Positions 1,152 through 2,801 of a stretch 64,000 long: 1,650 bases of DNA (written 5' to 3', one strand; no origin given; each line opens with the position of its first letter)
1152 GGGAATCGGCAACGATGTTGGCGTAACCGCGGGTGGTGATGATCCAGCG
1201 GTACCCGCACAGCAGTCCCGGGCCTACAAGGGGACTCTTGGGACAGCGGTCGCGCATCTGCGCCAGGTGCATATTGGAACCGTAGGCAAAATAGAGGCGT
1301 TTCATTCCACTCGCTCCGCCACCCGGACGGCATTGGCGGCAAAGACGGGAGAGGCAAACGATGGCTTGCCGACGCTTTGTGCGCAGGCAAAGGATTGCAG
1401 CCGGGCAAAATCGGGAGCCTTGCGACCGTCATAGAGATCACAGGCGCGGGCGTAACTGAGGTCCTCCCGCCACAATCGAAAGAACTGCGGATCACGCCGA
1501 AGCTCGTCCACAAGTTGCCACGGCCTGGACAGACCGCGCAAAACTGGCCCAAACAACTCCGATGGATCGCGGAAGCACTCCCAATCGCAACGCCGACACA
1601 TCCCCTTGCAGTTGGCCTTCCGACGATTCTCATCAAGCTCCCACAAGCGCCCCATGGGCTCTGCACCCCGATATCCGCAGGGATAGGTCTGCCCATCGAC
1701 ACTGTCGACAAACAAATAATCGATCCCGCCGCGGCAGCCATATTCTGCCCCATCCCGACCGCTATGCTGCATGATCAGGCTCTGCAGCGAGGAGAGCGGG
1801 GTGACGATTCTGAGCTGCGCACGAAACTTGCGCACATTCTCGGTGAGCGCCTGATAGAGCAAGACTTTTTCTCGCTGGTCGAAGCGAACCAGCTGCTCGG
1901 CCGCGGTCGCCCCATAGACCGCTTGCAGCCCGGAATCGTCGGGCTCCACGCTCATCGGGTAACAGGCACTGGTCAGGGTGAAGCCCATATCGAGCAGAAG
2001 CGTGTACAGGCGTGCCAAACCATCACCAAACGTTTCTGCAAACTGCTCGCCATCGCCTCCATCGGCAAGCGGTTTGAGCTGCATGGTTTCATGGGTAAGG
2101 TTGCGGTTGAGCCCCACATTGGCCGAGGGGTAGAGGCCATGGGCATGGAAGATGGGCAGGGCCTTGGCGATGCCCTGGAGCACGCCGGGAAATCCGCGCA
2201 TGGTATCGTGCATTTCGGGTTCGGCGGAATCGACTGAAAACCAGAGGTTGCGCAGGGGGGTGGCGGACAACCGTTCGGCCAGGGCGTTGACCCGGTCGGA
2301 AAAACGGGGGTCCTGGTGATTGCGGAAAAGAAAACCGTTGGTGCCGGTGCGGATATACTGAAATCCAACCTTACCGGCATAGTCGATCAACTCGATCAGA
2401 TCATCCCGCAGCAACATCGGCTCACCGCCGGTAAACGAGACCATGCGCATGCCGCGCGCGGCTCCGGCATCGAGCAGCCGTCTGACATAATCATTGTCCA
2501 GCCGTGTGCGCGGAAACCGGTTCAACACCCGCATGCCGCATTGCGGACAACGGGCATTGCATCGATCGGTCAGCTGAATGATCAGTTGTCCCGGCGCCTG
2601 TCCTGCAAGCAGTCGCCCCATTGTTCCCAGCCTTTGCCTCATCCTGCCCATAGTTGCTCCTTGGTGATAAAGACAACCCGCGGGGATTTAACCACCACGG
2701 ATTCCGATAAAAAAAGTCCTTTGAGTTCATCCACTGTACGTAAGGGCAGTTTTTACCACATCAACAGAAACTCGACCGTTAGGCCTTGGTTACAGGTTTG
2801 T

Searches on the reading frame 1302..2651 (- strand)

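Call 7: search_protein_families(library=pfam, proteins=[window:1302-2651:-], max_evalue=0.001)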
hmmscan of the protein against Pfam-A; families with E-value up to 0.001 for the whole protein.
window:1302-2651:- (449 aa): 2 families
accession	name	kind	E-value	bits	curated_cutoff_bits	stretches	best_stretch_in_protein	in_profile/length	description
PF04055.27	Radical_SAM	-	3.8e-12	47.1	29.5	1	25-174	1-142/166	Radical SAM superfamily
PF13353.11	Fer4_12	-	0.00033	21.4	22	1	25-111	9-96/137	4Fe-4S single cluster domain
